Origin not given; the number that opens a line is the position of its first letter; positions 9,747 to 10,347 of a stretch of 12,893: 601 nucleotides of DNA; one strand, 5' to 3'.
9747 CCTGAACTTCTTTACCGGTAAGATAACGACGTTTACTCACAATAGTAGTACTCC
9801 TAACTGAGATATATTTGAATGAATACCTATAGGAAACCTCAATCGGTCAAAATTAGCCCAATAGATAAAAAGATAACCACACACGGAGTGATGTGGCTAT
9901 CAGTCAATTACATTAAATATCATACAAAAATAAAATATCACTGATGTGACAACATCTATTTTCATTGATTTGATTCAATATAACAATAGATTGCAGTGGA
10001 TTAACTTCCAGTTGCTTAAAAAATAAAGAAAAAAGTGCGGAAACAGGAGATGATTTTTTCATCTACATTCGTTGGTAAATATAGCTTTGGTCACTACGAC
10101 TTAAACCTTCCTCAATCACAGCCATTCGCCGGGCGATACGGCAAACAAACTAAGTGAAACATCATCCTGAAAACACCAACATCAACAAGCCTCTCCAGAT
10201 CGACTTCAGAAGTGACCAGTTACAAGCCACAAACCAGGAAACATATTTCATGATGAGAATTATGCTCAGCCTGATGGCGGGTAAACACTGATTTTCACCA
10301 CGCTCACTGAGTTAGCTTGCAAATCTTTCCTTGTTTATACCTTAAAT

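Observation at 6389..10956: Three independent lesions converge on one adhesin system while the structural genes stay intact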

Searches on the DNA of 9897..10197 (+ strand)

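Call 16: search_dna_similar(query=window:9897-10197:+, collection=ecoli_genomes, mode=near, max_rows=60)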
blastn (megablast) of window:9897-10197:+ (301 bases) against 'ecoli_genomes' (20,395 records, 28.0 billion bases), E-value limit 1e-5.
Records with a match: 5102; places in all: 9119; records where one place covers at least 80% of the query: 9.
Genomes with a match: 5102 of 5426; with a place that covers at least 80% of the query: 9. Places per genome that has any: lowest 1, median 2, highest 4. On chromosomes: 9114 places; on plasmids: 5.
Best place of each record, by identity: >=99% 3257; 95-99% 1457; 90-95% 388.
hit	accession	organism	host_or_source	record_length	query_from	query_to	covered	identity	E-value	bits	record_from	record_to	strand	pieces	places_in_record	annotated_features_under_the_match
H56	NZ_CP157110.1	Escherichia coli strain UTME-9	Sus scrofa domesticus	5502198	1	301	100%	100.0%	2e-155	556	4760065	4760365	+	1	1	none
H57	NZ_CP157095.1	Escherichia coli strain UTME-12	Sus scrofa domesticus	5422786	1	301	100%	100.0%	2e-155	556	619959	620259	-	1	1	none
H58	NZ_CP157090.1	Escherichia coli strain UTME-14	Sus scrofa domesticus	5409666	1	301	100%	100.0%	2e-155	556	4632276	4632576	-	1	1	none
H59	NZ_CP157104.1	Escherichia coli strain UTME-10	Sus scrofa domesticus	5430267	1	301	100%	100.0%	2e-155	556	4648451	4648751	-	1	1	none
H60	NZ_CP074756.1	Escherichia coli strain F2_407_2_2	bovine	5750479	1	301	100%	100.0%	2e-155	556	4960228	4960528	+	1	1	none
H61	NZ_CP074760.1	Escherichia coli strain DEC9B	Homo sapiens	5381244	1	301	100%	100.0%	2e-155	556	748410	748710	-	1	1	none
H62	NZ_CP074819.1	Escherichia coli strain 7_33_46A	bovine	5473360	1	301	100%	100.0%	2e-155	556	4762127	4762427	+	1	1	none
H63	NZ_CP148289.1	Escherichia coli strain Z1323PEC0008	Cat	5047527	1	301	100%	100.0%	2e-155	556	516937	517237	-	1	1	none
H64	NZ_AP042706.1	Escherichia coli strain OkiPb01717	bovine feces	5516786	1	301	100%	100.0%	2e-155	556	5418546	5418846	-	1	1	none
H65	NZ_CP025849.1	Escherichia coli strain 600468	Homo sapiens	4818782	140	301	54%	98.2%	9e-74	285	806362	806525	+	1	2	none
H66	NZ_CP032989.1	Escherichia coli strain W2-5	Jin River water W2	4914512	140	301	54%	98.2%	9e-74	285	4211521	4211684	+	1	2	none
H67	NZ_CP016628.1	Escherichia coli strain FORC_041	Bulgogi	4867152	140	301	54%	98.2%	9e-74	285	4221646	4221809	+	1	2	none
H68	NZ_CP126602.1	Escherichia coli strain Ec1117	Oregano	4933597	140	301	54%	98.2%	9e-74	285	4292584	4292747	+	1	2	none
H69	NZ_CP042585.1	Escherichia coli strain LD91-1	feces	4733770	140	301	54%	98.2%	9e-74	285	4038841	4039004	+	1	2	none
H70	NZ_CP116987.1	Escherichia coli strain MLI107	Homo sapiens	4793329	140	301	54%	98.2%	9e-74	285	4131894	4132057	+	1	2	none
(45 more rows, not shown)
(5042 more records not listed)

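Call 20: get_annotated_region(hit=H63, flank=9000)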
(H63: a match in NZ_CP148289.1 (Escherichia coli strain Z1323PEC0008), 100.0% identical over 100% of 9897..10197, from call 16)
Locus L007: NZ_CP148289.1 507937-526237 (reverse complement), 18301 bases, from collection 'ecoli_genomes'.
description: Escherichia coli strain Z1323PEC0008 chromosome, complete genome
organism: Escherichia coli strain Z1323PEC0008 (NCBI taxid 562)
replicon: chromosome; assembly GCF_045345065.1
host: Cat; source: -; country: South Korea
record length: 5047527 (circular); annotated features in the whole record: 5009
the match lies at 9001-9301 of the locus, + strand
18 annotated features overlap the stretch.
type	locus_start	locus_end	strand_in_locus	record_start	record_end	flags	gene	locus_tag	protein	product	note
CDS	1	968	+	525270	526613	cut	gntP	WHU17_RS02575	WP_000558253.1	gluconate permease GntP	-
CDS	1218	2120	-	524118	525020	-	fimH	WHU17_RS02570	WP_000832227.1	type 1 fimbria D-mannose specific adhesin FimH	-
CDS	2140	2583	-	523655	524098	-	-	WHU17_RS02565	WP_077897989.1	fimbrial protein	-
CDS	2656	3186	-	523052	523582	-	fimF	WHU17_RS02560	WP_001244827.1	type 1 fimbria minor subunit FimF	-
CDS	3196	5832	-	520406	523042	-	fimD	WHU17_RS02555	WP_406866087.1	fimbrial usher FimD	-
CDS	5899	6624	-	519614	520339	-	fimC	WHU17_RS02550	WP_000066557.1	type 1 fimbria chaperone FimC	-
CDS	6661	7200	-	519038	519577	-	fimI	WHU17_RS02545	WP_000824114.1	fimbrial protein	-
CDS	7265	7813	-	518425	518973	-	fimA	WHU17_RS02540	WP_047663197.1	type 1 fimbrial major subunit FimA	-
CDS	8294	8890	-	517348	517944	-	fimE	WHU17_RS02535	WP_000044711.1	type 1 fimbria switch DNA invertase FimE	upgraded from regulatory protein to switch DNA invertase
CDS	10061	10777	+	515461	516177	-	nanC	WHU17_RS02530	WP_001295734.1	N-acetylneuraminic acid outer membrane channel NanC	-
CDS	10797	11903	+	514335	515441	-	nanM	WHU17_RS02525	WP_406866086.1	N-acetylneuraminate epimerase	-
CDS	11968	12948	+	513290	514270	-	nanS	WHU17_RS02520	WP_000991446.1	sialate O-acetylesterase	-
CDS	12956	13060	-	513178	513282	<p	-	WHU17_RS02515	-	HNH endonuclease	incomplete; partial in the middle of a contig; missing N-terminus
CDS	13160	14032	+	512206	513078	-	-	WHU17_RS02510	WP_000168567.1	phosphorothioated DNA-binding restriction endonuclease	-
CDS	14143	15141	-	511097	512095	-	-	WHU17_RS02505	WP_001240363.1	membrane protein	-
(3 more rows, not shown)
